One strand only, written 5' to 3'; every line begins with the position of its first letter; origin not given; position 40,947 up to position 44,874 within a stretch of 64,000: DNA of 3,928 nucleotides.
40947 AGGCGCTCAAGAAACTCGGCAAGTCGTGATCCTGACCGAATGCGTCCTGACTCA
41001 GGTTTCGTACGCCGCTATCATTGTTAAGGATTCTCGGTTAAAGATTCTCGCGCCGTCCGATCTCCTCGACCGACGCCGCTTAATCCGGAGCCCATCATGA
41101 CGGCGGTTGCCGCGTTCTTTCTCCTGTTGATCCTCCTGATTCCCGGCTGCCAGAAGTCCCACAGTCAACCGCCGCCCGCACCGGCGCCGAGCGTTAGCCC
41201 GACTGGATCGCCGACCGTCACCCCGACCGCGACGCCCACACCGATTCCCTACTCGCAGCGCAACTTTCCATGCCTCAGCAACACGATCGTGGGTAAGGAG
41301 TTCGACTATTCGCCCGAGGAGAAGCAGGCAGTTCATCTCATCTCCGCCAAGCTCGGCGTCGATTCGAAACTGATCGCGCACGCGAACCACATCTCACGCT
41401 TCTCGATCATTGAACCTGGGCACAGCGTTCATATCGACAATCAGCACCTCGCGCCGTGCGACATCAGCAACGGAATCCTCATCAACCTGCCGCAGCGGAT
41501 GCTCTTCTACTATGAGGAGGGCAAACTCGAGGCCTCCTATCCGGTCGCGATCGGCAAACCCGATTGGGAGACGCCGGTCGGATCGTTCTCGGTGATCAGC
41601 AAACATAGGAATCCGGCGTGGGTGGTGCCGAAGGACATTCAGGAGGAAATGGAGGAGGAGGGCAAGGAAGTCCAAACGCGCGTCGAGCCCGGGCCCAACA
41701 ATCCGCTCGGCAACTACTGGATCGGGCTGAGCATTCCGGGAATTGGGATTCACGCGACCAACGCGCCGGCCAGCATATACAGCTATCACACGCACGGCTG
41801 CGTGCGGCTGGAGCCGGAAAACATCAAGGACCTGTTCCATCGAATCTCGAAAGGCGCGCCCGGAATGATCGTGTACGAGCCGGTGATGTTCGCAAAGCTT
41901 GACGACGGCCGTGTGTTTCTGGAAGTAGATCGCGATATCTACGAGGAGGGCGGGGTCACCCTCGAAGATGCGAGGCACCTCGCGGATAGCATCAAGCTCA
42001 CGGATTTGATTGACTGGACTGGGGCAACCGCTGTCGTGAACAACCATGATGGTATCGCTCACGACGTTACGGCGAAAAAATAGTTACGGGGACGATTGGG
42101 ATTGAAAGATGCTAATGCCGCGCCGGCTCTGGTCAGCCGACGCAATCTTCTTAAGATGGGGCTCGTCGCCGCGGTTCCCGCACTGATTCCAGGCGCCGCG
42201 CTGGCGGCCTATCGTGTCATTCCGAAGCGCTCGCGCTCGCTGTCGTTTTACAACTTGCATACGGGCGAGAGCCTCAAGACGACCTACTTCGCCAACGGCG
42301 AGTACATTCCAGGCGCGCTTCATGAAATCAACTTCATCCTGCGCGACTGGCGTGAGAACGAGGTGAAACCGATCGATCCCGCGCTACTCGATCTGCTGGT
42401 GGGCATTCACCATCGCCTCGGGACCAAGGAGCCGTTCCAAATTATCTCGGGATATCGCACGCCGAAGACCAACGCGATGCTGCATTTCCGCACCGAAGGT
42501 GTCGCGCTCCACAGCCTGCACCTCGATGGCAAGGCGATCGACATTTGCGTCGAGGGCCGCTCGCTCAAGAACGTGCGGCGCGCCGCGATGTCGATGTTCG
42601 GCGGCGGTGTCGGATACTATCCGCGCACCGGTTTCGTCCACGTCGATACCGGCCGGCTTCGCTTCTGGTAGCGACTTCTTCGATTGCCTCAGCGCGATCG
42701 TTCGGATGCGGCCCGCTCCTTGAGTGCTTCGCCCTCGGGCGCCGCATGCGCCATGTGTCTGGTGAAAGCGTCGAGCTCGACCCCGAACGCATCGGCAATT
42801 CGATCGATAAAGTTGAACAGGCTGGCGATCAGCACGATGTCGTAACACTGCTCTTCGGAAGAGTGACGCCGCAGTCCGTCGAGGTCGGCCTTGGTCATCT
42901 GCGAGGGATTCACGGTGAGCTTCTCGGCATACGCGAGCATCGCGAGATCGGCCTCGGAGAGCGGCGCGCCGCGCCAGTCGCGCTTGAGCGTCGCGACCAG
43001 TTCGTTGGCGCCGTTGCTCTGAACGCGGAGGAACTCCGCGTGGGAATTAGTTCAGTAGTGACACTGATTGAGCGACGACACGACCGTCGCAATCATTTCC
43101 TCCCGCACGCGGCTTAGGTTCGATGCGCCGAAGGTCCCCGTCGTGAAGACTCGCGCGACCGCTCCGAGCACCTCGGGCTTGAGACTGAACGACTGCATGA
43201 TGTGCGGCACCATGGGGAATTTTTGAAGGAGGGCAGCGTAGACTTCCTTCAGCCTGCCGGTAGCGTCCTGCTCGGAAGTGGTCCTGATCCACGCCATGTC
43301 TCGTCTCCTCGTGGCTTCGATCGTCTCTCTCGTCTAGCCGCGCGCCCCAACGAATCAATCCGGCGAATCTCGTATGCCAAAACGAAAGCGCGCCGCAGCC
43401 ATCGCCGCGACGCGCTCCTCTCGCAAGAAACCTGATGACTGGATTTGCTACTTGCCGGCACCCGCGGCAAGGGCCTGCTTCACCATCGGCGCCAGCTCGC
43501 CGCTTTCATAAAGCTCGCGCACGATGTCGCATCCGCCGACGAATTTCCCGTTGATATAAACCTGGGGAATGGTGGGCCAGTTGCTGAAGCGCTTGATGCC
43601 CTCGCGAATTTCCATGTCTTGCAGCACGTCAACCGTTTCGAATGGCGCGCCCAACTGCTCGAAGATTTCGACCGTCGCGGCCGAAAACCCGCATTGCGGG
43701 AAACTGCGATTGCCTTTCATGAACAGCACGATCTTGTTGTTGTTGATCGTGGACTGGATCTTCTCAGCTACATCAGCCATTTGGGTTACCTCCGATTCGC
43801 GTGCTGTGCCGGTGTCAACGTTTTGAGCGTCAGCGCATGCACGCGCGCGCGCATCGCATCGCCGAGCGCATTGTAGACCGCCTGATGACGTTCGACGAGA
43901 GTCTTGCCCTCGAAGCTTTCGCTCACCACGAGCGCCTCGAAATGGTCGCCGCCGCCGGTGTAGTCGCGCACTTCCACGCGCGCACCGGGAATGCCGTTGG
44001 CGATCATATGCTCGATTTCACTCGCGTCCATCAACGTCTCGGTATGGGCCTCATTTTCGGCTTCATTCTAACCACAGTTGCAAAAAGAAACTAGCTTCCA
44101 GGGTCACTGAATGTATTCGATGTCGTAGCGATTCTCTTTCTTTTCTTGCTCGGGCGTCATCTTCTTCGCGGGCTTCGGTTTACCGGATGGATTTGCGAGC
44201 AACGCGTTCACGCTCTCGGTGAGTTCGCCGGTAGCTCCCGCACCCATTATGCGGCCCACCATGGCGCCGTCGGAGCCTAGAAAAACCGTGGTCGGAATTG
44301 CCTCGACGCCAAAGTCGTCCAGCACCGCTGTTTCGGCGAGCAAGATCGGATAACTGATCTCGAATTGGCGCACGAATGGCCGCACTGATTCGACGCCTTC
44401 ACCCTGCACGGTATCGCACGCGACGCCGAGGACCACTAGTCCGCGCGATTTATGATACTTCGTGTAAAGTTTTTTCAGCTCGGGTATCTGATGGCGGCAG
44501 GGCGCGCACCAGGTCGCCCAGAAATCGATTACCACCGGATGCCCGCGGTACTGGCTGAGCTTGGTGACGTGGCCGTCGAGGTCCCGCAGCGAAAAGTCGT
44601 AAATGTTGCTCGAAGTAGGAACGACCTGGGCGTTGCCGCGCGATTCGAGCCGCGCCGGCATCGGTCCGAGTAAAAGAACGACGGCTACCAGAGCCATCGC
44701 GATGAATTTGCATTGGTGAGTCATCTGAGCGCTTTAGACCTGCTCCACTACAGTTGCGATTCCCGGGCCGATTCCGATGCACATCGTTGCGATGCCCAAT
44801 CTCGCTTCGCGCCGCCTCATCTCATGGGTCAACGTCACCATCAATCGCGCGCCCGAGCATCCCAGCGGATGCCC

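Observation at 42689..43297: AhpD-like gene with in-frame UGA at the CxxC position plus downstream SECIS-like hairpin: probable selenoprotein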

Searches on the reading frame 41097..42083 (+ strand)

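Call 12: search_protein_families(library=pfam, proteins=[window:41097-42083:+])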
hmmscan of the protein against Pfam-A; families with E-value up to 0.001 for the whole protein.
window:41097-42083:+ (328 aa): 1 family
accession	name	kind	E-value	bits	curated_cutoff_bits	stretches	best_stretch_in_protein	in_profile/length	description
PF03734.19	YkuD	-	6.1e-27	95.4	23.4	1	126-255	3-143/146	L,D-transpeptidase catalytic domain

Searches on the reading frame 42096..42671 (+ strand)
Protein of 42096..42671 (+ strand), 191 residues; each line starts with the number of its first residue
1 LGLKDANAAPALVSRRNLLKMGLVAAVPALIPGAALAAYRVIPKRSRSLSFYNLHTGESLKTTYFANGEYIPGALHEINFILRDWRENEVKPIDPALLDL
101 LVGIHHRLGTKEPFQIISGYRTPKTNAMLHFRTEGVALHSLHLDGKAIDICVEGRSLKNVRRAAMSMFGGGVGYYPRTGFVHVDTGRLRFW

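Call 12: search_protein_families(library=pfam, proteins=[window:42096-42671:+])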
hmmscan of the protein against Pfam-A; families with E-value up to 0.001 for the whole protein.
window:42096-42671:+ (191 aa): 2 families
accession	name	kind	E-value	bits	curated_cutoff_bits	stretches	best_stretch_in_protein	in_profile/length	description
PF05951.18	Peptidase_M15_2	-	4.6e-55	186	27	1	44-191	4-153/153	Bacterial protein of unknown function (DUF882)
PF08291.16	Peptidase_M15_3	-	2.8e-14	53.6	23.2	1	77-184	7-108/108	Peptidase M15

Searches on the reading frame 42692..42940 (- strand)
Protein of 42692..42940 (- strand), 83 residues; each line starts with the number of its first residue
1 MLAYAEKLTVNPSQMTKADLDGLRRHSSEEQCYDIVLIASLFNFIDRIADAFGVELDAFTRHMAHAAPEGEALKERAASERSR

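Call 64: list_cluster_members(proteins=[P0003, P0013, window:42692-42940:-])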
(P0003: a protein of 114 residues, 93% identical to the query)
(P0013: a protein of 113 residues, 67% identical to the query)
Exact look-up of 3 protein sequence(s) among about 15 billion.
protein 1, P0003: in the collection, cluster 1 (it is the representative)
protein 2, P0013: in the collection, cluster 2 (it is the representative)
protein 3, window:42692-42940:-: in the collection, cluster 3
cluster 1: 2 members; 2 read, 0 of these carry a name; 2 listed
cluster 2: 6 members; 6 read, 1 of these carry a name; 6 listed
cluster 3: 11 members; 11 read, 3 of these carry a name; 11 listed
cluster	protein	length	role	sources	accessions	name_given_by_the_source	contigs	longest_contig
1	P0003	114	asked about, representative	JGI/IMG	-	-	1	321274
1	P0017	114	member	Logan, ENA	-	-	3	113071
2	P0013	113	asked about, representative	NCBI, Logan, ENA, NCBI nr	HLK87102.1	MAG TPA: hypothetical protein VKT27_11405 [Candidatus Binataceae bacterium] | hypothetical protein [Candidatus Binataceae bacterium]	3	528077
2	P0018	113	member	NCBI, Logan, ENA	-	-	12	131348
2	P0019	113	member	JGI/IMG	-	-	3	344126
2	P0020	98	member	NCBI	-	-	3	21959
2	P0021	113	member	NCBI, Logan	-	-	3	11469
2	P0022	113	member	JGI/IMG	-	-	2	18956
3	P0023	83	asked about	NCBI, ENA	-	-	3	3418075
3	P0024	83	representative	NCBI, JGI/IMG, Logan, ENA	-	hypothetical protein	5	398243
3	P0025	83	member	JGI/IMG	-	hypothetical protein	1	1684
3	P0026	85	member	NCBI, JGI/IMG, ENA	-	hypothetical protein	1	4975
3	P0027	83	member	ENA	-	-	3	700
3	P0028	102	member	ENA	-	-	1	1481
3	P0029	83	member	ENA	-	-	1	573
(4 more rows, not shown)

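Call 65: find_encoding_contigs(protein=window:42692-42940:-, flank=10000, max_places=4)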
Protein window:42692-42940:- (83 aa): 2 contigs read that carry it; 2 places shown.
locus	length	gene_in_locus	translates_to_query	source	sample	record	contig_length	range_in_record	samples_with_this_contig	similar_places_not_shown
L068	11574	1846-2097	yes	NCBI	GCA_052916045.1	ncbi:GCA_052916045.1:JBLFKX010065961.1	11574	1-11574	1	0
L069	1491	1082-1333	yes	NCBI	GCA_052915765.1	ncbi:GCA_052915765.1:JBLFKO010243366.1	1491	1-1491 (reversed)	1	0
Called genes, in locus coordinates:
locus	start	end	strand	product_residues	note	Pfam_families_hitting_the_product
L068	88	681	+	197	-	PF00578:AhpC-TSA, PF08534:Redoxin, PF00255:GSHPx, PF00085:Thioredoxin, PF13098:Thioredoxin_2 (weak), PF13905:Thioredoxin_8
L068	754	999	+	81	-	PF01722:BolA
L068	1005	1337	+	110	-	PF00462:Glutaredoxin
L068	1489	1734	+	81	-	-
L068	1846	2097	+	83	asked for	-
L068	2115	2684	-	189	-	PF05951:Peptidase_M15_2, PF08291:Peptidase_M15_3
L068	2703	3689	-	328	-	PF03734:YkuD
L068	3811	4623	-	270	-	PF00378:ECH_1, PF16113:ECH_2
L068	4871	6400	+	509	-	-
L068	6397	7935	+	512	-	-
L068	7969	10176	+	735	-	PF19830:DUF6311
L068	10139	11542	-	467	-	PF17767:NAPRTase_N, PF02749:QRPTase_N (faint), PF04095:NAPRTase, PF17956:NAPRTase_C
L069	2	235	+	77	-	?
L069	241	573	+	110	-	PF00462:Glutaredoxin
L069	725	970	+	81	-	-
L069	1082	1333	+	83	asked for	-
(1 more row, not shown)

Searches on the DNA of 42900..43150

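Call 9: search_rna_families(source=window, start=42900, end=43150, threshold=evalue, max_evalue=10, show_alignments=3)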
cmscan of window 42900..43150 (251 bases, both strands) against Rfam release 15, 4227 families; matches with E-value up to 10: 0.
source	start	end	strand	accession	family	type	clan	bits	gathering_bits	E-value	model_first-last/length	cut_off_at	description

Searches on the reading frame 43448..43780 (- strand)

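Call 12: search_protein_families(library=pfam, proteins=[window:43448-43780:-])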
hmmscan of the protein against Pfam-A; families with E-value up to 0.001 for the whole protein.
window:43448-43780:- (110 aa): 1 family
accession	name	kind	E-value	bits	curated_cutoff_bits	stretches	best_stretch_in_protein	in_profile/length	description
PF00462.30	Glutaredoxin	-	4.9e-23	81.5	22.9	1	17-81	1-60/60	Glutaredoxin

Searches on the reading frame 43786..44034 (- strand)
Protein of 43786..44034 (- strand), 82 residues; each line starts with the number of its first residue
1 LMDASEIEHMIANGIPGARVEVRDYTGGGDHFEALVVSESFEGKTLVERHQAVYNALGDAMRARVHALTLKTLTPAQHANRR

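Call 12: search_protein_families(library=pfam, proteins=[window:43786-44034:-])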
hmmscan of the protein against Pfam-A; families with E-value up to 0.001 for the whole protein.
window:43786-44034:- (82 aa): 1 family
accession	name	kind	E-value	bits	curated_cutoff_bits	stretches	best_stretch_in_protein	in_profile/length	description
PF01722.23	BolA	-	6.1e-19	68.5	25.7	1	26-77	25-76/76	BolA-like protein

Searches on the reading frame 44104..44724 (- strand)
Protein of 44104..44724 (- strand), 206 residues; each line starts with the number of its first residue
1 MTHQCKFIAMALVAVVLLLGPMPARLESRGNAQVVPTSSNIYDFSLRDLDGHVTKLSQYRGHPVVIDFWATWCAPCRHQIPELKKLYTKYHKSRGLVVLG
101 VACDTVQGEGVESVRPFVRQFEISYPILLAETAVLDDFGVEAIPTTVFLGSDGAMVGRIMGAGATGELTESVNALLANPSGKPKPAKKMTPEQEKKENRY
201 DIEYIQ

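Call 12: search_protein_families(library=pfam, proteins=[window:44104-44724:-])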
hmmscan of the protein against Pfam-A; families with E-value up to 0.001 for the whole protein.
window:44104-44724:- (206 aa): 6 families
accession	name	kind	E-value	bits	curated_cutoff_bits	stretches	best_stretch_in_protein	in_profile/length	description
PF00578.27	AhpC-TSA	-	4.2e-21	75.6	26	1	41-154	5-120/124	AhpC/TSA family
PF08534.16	Redoxin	-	2.9e-16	60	26.6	1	41-164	6-137/148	Redoxin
PF00085.26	Thioredoxin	-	4.4e-12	46.4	23.5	1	61-107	18-62/103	Thioredoxin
PF13905.12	Thioredoxin_8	-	9.2e-12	45.6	27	1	62-154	2-93/94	Thioredoxin-like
PF00255.25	GSHPx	-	1.9e-10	40.7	27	1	41-106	1-64/108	Glutathione peroxidase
PF13098.12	Thioredoxin_2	-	2.2e-06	28.4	27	1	60-167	4-99/104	Thioredoxin-like domain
